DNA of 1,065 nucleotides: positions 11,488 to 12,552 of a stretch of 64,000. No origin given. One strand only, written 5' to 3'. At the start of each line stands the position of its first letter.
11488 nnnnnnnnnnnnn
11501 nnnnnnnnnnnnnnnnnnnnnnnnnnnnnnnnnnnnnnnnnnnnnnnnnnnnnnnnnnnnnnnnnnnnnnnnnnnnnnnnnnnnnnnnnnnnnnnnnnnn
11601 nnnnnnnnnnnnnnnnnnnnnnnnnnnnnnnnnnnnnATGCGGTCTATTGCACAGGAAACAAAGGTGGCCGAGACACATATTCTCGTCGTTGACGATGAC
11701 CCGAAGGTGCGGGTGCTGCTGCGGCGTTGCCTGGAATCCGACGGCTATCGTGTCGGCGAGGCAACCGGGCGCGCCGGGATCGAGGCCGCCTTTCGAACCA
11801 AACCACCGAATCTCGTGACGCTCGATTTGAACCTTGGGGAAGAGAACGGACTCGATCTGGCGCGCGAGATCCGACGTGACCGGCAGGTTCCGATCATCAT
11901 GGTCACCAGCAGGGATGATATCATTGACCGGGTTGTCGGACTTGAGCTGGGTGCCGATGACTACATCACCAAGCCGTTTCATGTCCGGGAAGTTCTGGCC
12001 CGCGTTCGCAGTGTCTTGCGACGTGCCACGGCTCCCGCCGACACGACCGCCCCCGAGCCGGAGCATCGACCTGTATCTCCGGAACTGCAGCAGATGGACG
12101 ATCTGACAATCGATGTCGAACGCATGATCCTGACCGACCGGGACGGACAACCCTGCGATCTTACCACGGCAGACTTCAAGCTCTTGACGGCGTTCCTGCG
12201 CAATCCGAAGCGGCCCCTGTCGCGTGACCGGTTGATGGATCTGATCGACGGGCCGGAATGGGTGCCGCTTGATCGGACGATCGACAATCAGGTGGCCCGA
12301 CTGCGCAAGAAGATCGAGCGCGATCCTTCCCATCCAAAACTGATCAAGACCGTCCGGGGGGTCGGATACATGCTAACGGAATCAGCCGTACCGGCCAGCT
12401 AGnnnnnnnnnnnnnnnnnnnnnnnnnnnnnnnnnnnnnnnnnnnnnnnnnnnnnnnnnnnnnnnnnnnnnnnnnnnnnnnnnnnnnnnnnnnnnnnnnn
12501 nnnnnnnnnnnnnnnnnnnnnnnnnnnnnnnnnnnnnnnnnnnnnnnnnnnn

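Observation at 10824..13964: Complete hFixL-FxkR-FixK-type oxygen-sensing cascade, with its K-box, in a roseobacter-like genome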

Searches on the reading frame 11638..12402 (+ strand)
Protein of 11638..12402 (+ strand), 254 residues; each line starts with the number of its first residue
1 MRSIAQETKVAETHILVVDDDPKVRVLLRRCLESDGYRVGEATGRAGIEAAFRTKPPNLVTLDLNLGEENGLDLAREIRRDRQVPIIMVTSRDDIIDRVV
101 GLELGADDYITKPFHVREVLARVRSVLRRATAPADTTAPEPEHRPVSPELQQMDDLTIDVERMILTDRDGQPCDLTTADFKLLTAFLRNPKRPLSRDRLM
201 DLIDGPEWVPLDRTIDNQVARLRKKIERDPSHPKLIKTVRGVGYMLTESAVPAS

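Call 3: search_protein_families(library=pfam, proteins=[window:11638-12402:+], max_evalue=0.01)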
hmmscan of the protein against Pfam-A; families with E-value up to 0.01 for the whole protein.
window:11638-12402:+ (254 aa): 2 families
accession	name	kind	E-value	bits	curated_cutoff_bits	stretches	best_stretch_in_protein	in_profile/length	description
PF00072.30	Response_reg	-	7.8e-28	97.3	30.2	1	15-124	1-111/111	Response regulator receiver domain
PF00486.34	Trans_reg_C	-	5.5e-24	84.5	26.2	1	170-246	1-77/77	Transcriptional regulatory protein, C terminal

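Call 4: search_protein_families(library=ncbifam, proteins=[window:11638-12402:+], max_evalue=0.01)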
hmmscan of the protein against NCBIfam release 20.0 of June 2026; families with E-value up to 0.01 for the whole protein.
window:11638-12402:+ (254 aa): 94 families (the best 25 are shown)
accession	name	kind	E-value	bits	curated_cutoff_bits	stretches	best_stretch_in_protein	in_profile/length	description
NF007005.1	PRK09468.1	equivalog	6.9e-63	212.2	331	1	12-246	3-231/237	osmolarity response regulator transcription factor OmpR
NF008034.0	PRK10766.1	equivalog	1.7e-57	194.6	275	1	13-248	3-228/231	two-component system response regulator TorR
NF040689.1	MtrAB_MtrA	equivalog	6.6e-53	179.3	300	1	15-245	1-217/219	MtrAB system response regulator MtrA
NF040534.1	resp_reg_YycF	equivalog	4.5e-52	176.6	340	1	14-248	2-229/231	response regulator YycF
NF045944.1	ResRegRpaBCyano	equivalog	2e-51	174.5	330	1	16-246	1-227/229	response regulator transcription factor RpaB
NF041733.1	resp_reg_CseB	equivalog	5.9e-51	173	350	1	13-247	1-227/228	two-component system response regulator CseB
NF008378.0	PRK11173.1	equivalog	8.6e-51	172.5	334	1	12-246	3-232/238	two-component system response regulator ArcA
TIGR02154.1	PhoB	equivalog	3.5e-50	170.4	296.2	1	13-246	3-225/226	phosphate regulon transcriptional regulator PhoB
NF007982.1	PRK10710.1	equivalog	1.1e-49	169.1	380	1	9-246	4-227/235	envelope stress response regulator BaeR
NF008296.0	PRK11083.1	equivalog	1.7e-47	161.7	273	1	12-247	3-226/228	two-component system response regulator CreB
NF010430.0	PRK13856.1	equivalog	2.2e-47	161.8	344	1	14-247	3-228/241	two-component response regulator VirG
NF053854.1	RespRegPhoBBctds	equivalog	5.3e-46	156.8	270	1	15-246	1-224/225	two-component system response regulator PhoB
NF008199.0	PRK10955.1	equivalog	1.1e-41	143.2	341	1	14-247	3-229/232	envelope stress response regulator transcription factor CpxR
NF007820.0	PRK10529.1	equivalog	4.4e-41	140.7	325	1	13-245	2-222/225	two-component system response regulator KdpE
TIGR01387.1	cztR_silR_copR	subfamily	6.1e-40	137.2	279.2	1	15-246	1-218/218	heavy metal response regulator transcription factor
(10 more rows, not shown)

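Call 13: search_dna_similar(query=window:11638-12399:+, collection=plasmids, mode=protein, max_rows=40)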
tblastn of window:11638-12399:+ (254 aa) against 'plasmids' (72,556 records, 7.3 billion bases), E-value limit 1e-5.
The search stops at 5000 records and this limit was reached: more records match than are counted here, and every count below describes the 5000 best-scoring records only.
Records with a match: at least 5000; places in all: 12017; records where one place covers at least 80% of the query: 4980.
Best place of each record, by identity: 60-80% 1; <60% 4999.
By first word of the organism name: Klebsiella 1649; Escherichia 321; Rhizobium 319; Enterobacter 219; Bacillus 205; Agrobacterium 179; Sinorhizobium 167; Acinetobacter 156; Ralstonia 143; Salmonella 140; and 252 more.
By predicted mobility (MOB-suite, as given by PLSDB): conjugative 2290; non-mobilizable 2023; mobilizable 687.
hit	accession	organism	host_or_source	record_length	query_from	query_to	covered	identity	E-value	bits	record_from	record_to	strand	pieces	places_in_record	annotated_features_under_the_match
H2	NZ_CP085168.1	Sulfitobacter sp. DSM 110093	cell culture,Sediment from the Channel ...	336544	11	251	95%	64.3%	6e-83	277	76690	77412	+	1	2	response regulator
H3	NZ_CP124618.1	Tropicibacter oceani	pure culture,sediment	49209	2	254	100%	55.4%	5e-69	237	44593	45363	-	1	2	response regulator transcription factor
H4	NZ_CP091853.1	Terrarubrum flagellatum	cell culture,forest soil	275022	14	247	92%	51.7%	1e-52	189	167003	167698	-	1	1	response regulator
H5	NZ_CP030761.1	Rhizobium leguminosarum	Genomic DNA from Bacterial pure culture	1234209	12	247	93%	49.8%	1e-52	190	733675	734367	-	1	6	record has no annotation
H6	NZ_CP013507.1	Rhizobium sp. N1341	Phaseolus vulgaris,Whole ...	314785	12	247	93%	49.8%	1e-50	184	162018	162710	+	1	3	response regulator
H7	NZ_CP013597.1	Rhizobium sp. N741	Phaseolus vulgaris,Whole ...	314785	12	247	93%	49.8%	1e-50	184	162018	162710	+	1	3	response regulator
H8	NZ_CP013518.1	Rhizobium sp. N113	Phaseolus vulgaris,Whole ...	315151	12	247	93%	49.8%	1e-50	184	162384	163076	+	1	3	response regulator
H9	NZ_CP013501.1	Rhizobium esperanzae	Phaseolus vulgaris,Whole ...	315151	12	247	93%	49.8%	1e-50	184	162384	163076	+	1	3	response regulator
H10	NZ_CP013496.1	Rhizobium sp. N621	Phaseolus vulgaris,Whole ...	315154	12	247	93%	49.8%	1e-50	184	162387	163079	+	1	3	response regulator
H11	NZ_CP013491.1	Rhizobium sp. N6212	Phaseolus vulgaris,Whole ...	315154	12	247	93%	49.8%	1e-50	184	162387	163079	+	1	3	response regulator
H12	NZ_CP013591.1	Rhizobium sp. N871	Phaseolus vulgaris,Whole ...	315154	12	247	93%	49.8%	1e-50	184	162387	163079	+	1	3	response regulator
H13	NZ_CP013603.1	Rhizobium sp. N731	Phaseolus vulgaris,Whole ...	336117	12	247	93%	49.8%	1e-50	184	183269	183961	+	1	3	response regulator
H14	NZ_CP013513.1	Rhizobium sp. N1314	Phaseolus vulgaris,Whole ...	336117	12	247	93%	49.8%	1e-50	184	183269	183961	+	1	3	response regulator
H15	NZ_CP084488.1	Ensifer adhaerens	cellculture,soil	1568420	15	251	93%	49.2%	4e-50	182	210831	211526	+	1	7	none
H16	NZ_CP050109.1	Rhizobium leguminosarum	Trifolium repens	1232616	12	247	93%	49.4%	2e-52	189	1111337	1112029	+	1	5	record has no annotation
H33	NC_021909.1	Rhizobium etli bv. mimosae str. Mim1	Mimosa affinis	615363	12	247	93%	48.5%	1e-49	181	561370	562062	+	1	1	response regulator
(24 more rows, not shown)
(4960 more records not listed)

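Call 14: get_annotated_region(hit=H2, flank=7000)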
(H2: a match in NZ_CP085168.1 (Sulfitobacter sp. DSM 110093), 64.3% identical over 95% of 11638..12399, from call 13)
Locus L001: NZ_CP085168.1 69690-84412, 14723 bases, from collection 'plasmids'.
description: Sulfitobacter sp. DSM 110093 plasmid pDSM110093_a, complete sequence
organism: Sulfitobacter sp. DSM 110093 (NCBI taxid 2883127)
taxonomy: Bacteria; Pseudomonadota; Alphaproteobacteria; Rhodobacterales; Roseobacteraceae; Sulfitobacter; Sulfitobacter sp. DSM 110093
host: -; source: cell culture,Sediment from the Channel Sea by Roscoff; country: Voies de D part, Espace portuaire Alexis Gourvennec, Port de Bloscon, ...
typing (MOB-suite, as given by PLSDB): mobilizable; relaxase MOBP
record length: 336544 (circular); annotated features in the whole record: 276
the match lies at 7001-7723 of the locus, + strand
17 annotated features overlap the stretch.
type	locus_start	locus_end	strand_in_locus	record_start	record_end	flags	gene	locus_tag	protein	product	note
CDS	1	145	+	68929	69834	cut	ccoP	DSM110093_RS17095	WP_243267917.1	cytochrome-c oxidase, cbb3-type subunit III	-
CDS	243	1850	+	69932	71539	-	ccoG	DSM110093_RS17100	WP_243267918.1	cytochrome c oxidase accessory protein CcoG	GO:0008535 - respiratory chain complex IV assembly [Evidence IEA]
CDS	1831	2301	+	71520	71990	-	-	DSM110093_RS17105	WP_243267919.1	FixH family protein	-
CDS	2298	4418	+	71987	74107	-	-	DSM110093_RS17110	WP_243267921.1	heavy metal translocating P-type ATPase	-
CDS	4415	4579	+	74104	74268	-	ccoS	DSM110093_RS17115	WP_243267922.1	cbb3-type cytochrome oxidase assembly protein CcoS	GO:0008535 - respiratory chain complex IV assembly [Evidence IEA]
CDS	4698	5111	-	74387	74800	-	-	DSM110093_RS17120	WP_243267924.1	universal stress protein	-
CDS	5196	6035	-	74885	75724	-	-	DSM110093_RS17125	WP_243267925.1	universal stress protein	-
CDS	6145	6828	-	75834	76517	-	-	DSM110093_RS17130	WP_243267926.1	helix-turn-helix domain-containing protein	GO:0006355 - regulation of DNA-templated transcription [Evidence IEA]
CDS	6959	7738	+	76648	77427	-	-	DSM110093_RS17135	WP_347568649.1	response regulator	GO:0000160 - phosphorelay signal transduction system [Evidence IEA]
CDS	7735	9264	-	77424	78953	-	-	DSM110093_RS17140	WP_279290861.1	PAS domain S-box protein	-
CDS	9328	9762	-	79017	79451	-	-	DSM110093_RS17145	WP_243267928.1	CBS domain-containing protein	-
CDS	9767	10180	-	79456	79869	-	-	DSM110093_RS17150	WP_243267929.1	c-type cytochrome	-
CDS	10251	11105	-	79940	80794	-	-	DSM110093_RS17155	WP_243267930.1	universal stress protein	-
CDS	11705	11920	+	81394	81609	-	-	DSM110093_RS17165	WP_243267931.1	hypothetical protein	-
CDS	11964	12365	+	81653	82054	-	-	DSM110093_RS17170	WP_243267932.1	ATP-binding protein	-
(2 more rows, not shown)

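Call 15: get_annotated_region(hit=H3, flank=7000)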
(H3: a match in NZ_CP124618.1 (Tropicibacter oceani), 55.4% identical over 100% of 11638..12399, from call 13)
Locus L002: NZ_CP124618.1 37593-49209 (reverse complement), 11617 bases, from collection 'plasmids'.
description: Tropicibacter oceani strain YMD87 plasmid unnamed2, complete sequence
organism: Tropicibacter oceani (NCBI taxid 3058420)
taxonomy: Bacteria; Pseudomonadota; Alphaproteobacteria; Rhodobacterales; Roseobacteraceae; Tropicibacter; Tropicibacter oceani
host: -; source: pure culture,sediment; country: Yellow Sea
typing (MOB-suite, as given by PLSDB): non-mobilizable
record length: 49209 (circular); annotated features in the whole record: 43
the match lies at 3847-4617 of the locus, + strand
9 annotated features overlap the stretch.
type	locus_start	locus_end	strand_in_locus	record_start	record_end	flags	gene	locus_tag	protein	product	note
CDS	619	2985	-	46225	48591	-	ppsA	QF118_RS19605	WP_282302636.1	phosphoenolpyruvate synthase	GO:0016310 - phosphorylation [Evidence IEA]; GO:0006090 - pyruvate metabolic process [Evidence IEA]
CDS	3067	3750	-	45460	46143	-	-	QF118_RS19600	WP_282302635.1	helix-turn-helix domain-containing protein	GO:0006355 - regulation of DNA-templated transcription [Evidence IEA]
CDS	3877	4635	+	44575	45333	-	-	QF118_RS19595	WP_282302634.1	response regulator transcription factor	GO:0000160 - phosphorelay signal transduction system [Evidence IEA]; GO:0006355 - regulation of DNA-templated ...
CDS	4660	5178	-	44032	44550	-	-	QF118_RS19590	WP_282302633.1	CBS domain-containing protein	-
CDS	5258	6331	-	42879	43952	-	-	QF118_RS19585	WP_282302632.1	ParB/RepB/Spo0J family partition protein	-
CDS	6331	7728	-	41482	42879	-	-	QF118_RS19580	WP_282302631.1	AAA family ATPase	-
CDS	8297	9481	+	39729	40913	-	-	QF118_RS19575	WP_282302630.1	replication initiation protein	GO:0006270 - DNA replication initiation [Evidence IEA]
CDS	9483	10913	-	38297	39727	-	-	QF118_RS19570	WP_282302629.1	HAMP domain-containing sensor histidine kinase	GO:0007165 - signal transduction [Evidence IEA]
CDS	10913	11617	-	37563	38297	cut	-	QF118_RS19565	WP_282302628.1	response regulator transcription factor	GO:0000160 - phosphorelay signal transduction system [Evidence IEA]; GO:0006355 - regulation of DNA-templated ...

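Call 16: get_annotated_region(hit=H33, flank=5000)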
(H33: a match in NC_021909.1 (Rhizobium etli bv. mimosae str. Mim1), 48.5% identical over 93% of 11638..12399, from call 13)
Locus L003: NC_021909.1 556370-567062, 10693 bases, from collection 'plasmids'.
description: Rhizobium etli bv. mimosae str. Mim1 plasmid pRetMIM1e, complete sequence
organism: Rhizobium etli bv. mimosae str. Mim1 (NCBI taxid 1328306)
taxonomy: Bacteria; Pseudomonadota; Alphaproteobacteria; Hyphomicrobiales; Rhizobiaceae; Rhizobium; Rhizobium etli; Rhizobium etli bv. mimosae str. Mim1
host: -; source: Mimosa affinis; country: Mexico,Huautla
typing (MOB-suite, as given by PLSDB): conjugative; relaxase MOBP; mating-pair formation MPF_T
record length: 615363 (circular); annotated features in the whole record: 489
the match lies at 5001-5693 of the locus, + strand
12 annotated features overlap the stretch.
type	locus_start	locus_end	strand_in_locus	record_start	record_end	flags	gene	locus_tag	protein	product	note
CDS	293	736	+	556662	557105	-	-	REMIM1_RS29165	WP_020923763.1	pseudoazurin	-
CDS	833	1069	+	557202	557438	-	-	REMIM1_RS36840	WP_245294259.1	DUF1775 domain-containing protein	-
CDS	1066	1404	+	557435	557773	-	-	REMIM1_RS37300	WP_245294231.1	copper resistance protein CopC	-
CDS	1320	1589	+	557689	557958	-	-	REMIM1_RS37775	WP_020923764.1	hypothetical protein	-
CDS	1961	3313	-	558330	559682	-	hemN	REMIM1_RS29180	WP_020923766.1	oxygen-independent coproporphyrinogen III oxidase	GO:0006779 - porphyrin-containing compound biosynthetic process [Evidence IEA]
CDS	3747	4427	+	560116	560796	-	-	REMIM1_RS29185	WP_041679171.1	NnrU family protein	-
CDS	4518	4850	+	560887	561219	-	-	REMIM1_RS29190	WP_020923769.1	hypothetical protein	-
CDS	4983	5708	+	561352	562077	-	-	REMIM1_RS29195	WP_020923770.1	response regulator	GO:0000160 - phosphorelay signal transduction system [Evidence IEA]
CDS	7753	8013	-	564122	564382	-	-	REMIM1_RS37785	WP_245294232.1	hypothetical protein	-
CDS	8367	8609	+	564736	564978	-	-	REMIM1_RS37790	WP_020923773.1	hypothetical protein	-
CDS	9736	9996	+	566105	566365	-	-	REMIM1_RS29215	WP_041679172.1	hypothetical protein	-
CDS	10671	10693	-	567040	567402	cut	-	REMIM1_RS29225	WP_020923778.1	hypothetical protein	-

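Call 21: find_related_loci(query=window:11638-12399:+, collection=genome_contigs, flank=6000)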
Query window:11638-12399:+ (254 aa) in genome_contigs; peptide patterns used: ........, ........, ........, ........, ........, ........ (x = any residue, [..] = any of these).
600 stretches matched a pattern (row limit reached: there are more); 598 encode a relative of the query (tblastn E <= 1e-3); the best 80 are kept; 80 distinct loci.
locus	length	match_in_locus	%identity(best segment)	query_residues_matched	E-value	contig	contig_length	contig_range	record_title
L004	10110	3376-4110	60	6-247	1e-86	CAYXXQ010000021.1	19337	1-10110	MAG TPA_asm: uncultured Rhodobacter sp. isolate binchicken_co47_48 genome assembly, contig: NODE_1893_length_19337_cov_7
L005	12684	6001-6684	43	14-247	1e-53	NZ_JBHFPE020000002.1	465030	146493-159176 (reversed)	Roseovarius sp. S1116L3 NODE_2_length_465030_cov_159.951726, whole genome shotgun sequence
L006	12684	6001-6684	47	15-247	1e-52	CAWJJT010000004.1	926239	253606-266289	MAG: uncultured Alphaproteobacteria bacterium isolate MFD05513.bin.2.25 genome assembly, contig: contig_1508, whole geno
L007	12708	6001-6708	45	13-246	6e-53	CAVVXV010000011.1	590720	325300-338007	MAG: uncultured beta proteobacterium isolate MFD05442.bin.2.270 genome assembly, contig: contig_24877, whole genome shot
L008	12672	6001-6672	44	14-247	9e-52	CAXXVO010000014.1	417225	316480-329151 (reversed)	MAG: Alphaproteobacteria bacterium isolate b1e32fb5-33d9-4808-b364-4179d3f700a5 genome assembly, contig: contig_14, whol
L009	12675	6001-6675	46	15-248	3e-51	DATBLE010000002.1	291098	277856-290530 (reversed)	MAG TPA_asm: Gaiellaceae bacterium isolate SMAG_U3964 k141_2039148, whole genome shotgun sequence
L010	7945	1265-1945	47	16-247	2e-51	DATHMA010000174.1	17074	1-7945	MAG TPA_asm: Bradyrhizobium sp. isolate SMAG_U12620 k141_2153414, whole genome shotgun sequence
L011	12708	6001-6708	41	9-247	1e-50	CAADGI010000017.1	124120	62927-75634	uncultured Alphaproteobacteria bacterium isolate PRO1.fa.gz genome assembly, contig: k127_297393, whole genome shotgun s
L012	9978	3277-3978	41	12-252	8e-50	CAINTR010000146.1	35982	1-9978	MAG: uncultured Magnetospirillum sp. isolate VK2_bin-0414 genome assembly, contig: bin-0414:146/223, whole genome shotgu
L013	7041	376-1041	44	15-248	3e-50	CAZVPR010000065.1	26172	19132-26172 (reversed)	MAG TPA_asm: uncultured Anaerolineales bacterium isolate SRP077602_co5_498 genome assembly, contig: NODE_9244_length_261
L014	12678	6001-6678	43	10-244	3e-49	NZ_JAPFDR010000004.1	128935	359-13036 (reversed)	MAG: Clostridium sp. isolate bin_6_DannyCat k141_34439, whole genome shotgun sequence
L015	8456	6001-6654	42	14-244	3e-49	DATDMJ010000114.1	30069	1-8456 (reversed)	MAG TPA_asm: Gaiellaceae bacterium isolate SMAG_U408 k141_878422, whole genome shotgun sequence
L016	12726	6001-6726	45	4-251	3e-59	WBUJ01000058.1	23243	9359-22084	MAG: Candidatus Contendobacter sp. isolate SB13 contig_1068, whole genome shotgun sequence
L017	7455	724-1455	40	3-247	2e-47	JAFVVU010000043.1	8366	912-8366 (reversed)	MAG: Clostridia bacterium isolate RGIG5440 Sheep_Colon-5__c123364, whole genome shotgun sequence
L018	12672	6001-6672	41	15-248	8e-47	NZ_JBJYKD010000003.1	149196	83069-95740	Thermoanaerobacterium sp. DL9XJH110 NODE_3_length_149196_cov_223.088278, whole genome shotgun sequence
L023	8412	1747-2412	38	15-246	2e-45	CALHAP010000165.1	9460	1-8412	MAG: uncultured Rhodobacteraceae bacterium isolate H2_Bin_Bin_86_1_1 genome assembly, contig: c_000000269089, whole geno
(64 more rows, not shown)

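Call 23: find_homologous_proteins(query=window:11638-12399:+, max_evalue=1e-30)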
Query window:11638-12399:+ (254 aa): 6839 proteins with E <= 1e-30 among 8000 candidates; the best 120 are listed.
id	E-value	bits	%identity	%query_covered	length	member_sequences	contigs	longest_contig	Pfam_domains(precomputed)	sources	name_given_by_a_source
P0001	1.6e-154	531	100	96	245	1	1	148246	PF00486.35,PF00072.31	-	-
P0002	1.9e-119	416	80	96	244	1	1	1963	PF00486.35,PF00072.31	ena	-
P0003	1.2e-106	374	70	96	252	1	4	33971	PF00486.35,PF00072.31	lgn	-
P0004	2.3e-104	366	71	96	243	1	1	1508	PF00486.35,PF00072.31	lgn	-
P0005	2.1e-103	363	72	96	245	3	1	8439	PF00486.35,PF00072.31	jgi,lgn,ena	-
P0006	3.4e-103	362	70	95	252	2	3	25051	PF00486.35,PF00072.31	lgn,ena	-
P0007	3.4e-103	362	70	94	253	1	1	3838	PF00486.35,PF00072.31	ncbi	-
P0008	6.8e-103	361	70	96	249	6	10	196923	PF00486.35,PF00072.31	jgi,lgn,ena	-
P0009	6.9e-103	361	71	95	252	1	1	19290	PF00486.35,PF00072.31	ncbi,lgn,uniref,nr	ncbi:response regulator [Puniceibacterium sediminis]|uniref:DNA-binding response regulator, OmpR fam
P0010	9.2e-103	361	69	96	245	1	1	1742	PF00486.35,PF00072.31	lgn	-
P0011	7.1e-102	358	69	96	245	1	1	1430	PF00486.35,PF00072.31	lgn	-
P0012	8.0e-102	358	68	94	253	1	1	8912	PF00486.35,PF00072.31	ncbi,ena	-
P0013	8.2e-102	358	72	96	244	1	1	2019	PF00486.35,PF00072.31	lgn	-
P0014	9.0e-102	358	68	96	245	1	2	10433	PF00486.35,PF00072.31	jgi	jgi:DNA-binding response OmpR family regulator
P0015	7.5e-101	355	69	96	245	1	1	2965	PF00486.35,PF00072.31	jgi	jgi:DNA-binding response OmpR family regulator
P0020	2.4e-99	350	68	94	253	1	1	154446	PF00486.35,PF00072.31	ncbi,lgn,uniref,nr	ncbi:response regulator [Maribius pontilimi]|uniref:Response regulator n=1 Tax=Palleronia pontilimi 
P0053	6.4e-97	342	67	94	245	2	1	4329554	PF00486.35,PF00072.31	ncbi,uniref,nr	ncbi:response regulator [Falsihalocynthiibacter arcticus]|uniref:Two-component system response regul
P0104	2.2e-92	327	67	93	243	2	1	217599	PF00486.35,PF00072.31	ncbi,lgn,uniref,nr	ncbi:response regulator [Pseudooceanicola batsensis]|uniref:response regulator n=1 Tax=Pseudooceanic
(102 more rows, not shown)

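Call 24: find_encoding_contigs(protein=P0053, flank=5000, max_places=1)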
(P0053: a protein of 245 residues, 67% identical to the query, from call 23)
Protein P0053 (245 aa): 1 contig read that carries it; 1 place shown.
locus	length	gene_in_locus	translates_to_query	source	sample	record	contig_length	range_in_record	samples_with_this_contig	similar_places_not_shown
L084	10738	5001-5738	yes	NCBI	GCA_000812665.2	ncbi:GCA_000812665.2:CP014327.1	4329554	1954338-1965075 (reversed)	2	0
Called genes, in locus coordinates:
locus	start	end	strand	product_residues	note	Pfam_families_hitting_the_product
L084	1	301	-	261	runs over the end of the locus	PF09865:DUF2092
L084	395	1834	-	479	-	PF06863:DUF1254, PF06742:DUF1214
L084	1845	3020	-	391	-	-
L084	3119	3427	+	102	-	-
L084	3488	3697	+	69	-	PF10025:DUF2267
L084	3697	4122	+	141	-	PF12616:DUF3775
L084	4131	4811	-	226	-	PF00027:cNMP_binding, PF13545:HTH_Crp_2, PF00325:Crp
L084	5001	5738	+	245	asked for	PF00072:Response_reg, PF00486:Trans_reg_C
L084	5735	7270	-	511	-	PF00989:PAS, PF08448:PAS_4, PF13188:PAS_8 (weak), PF13426:PAS_9, PF00512:HisKA (weak), PF02518:HATPase_c, PF00072:Response_reg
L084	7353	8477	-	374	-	PF02163:Peptidase_M50, PF00571:CBS (faint)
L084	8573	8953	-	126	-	-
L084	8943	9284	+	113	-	PF09361:Phasin_2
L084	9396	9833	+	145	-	PF18856:baeRF_family12, PF10116:Host_attach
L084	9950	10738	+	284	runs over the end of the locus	PF00582:Usp (weak)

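Call 25: find_encoding_contigs(protein=P0009, flank=5000, max_places=1)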
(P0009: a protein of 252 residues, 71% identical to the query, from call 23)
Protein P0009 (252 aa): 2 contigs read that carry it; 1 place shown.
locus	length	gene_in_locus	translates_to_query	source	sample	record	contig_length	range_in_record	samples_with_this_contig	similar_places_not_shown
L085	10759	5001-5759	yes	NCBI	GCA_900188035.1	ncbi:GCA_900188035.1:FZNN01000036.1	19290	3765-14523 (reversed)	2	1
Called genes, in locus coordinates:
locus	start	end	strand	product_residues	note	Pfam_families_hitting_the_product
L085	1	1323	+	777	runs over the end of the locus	PF00122:E1-E2_ATPase, PF00702:Hydrolase, PF01814:Hemerythrin (weak)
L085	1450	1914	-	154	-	PF00011:HSP20, PF17886:ArsA_HSP20 (weak)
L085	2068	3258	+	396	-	PF26514:DUF8173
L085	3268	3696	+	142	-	PF10025:DUF2267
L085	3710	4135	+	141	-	PF12616:DUF3775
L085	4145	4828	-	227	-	PF00027:cNMP_binding, PF13545:HTH_Crp_2, PF00325:Crp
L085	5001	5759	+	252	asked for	PF00072:Response_reg, PF00486:Trans_reg_C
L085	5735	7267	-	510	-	PF00989:PAS, PF08448:PAS_4 (faint), PF13188:PAS_8, PF13426:PAS_9, PF00512:HisKA, PF02518:HATPase_c, PF00072:Response_reg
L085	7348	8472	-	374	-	PF02163:Peptidase_M50, PF00571:CBS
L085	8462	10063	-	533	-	PF06414:Zeta_toxin, PF13238:AAA_18, PF13671:AAA_33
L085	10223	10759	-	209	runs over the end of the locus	PF06055:ExoD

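Call 26: find_encoding_contigs(protein=P0104, flank=5000, max_places=1)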
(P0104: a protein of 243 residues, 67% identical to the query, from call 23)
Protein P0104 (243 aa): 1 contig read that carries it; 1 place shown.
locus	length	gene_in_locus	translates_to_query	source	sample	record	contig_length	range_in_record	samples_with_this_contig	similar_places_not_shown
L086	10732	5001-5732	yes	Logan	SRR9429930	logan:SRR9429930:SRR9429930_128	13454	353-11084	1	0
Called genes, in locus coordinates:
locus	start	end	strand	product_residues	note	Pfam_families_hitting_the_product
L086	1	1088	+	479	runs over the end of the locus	?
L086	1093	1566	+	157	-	PF05751:FixH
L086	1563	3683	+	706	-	PF00403:HMA (weak), PF00122:E1-E2_ATPase, PF00702:Hydrolase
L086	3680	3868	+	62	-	PF03597:FixS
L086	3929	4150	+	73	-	-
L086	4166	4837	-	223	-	PF00027:cNMP_binding, PF13545:HTH_Crp_2, PF00325:Crp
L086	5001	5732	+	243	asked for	PF00072:Response_reg, PF00486:Trans_reg_C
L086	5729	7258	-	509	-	PF00989:PAS, PF08448:PAS_4, PF13188:PAS_8 (weak), PF24820:Diguanyl_cycl_sensor, PF13426:PAS_9, PF00512:HisKA (weak), PF02518:HATPase_c, PF00072:Response_reg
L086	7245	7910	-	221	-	-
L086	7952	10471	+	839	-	PF00999:Na_H_Exchanger, PF00027:cNMP_binding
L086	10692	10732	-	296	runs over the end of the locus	PF00126:HTH_1, PF03466:LysR_substrate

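Call 27: find_encoding_contigs(protein=P0020, flank=5000, max_places=1)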
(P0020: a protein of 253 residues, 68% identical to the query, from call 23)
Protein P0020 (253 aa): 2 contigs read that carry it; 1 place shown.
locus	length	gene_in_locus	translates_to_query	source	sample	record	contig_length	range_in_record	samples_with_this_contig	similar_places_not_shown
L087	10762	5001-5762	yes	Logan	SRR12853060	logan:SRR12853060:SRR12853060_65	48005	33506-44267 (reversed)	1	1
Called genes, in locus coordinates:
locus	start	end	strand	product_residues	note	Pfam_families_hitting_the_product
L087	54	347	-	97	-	PF14242:DUF4342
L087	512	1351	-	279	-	PF00582:Usp (weak)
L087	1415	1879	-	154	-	PF00011:HSP20, PF17886:ArsA_HSP20 (weak)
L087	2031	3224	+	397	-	PF26514:DUF8173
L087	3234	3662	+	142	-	PF10025:DUF2267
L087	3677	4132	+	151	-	PF12616:DUF3775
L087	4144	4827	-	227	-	PF00027:cNMP_binding, PF13545:HTH_Crp_2, PF00325:Crp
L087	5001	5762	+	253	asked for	PF00072:Response_reg, PF00486:Trans_reg_C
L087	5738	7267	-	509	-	PF00989:PAS, PF08448:PAS_4, PF13188:PAS_8 (weak), PF24820:Diguanyl_cycl_sensor (weak), PF13426:PAS_9, PF00512:HisKA, PF02518:HATPase_c, PF00072:Response_reg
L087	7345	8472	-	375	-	PF02163:Peptidase_M50, PF00571:CBS (weak)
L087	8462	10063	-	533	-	PF06414:Zeta_toxin (weak), PF13238:AAA_18 (weak), PF13671:AAA_33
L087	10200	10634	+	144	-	PF09361:Phasin_2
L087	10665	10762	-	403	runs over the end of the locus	PF25919:BSH_CusB (faint), PF25917:BSH_RND (faint), PF25967:RND-MFP_C (faint), PF25975:CzcB_C (weak), PF25989:YknX_C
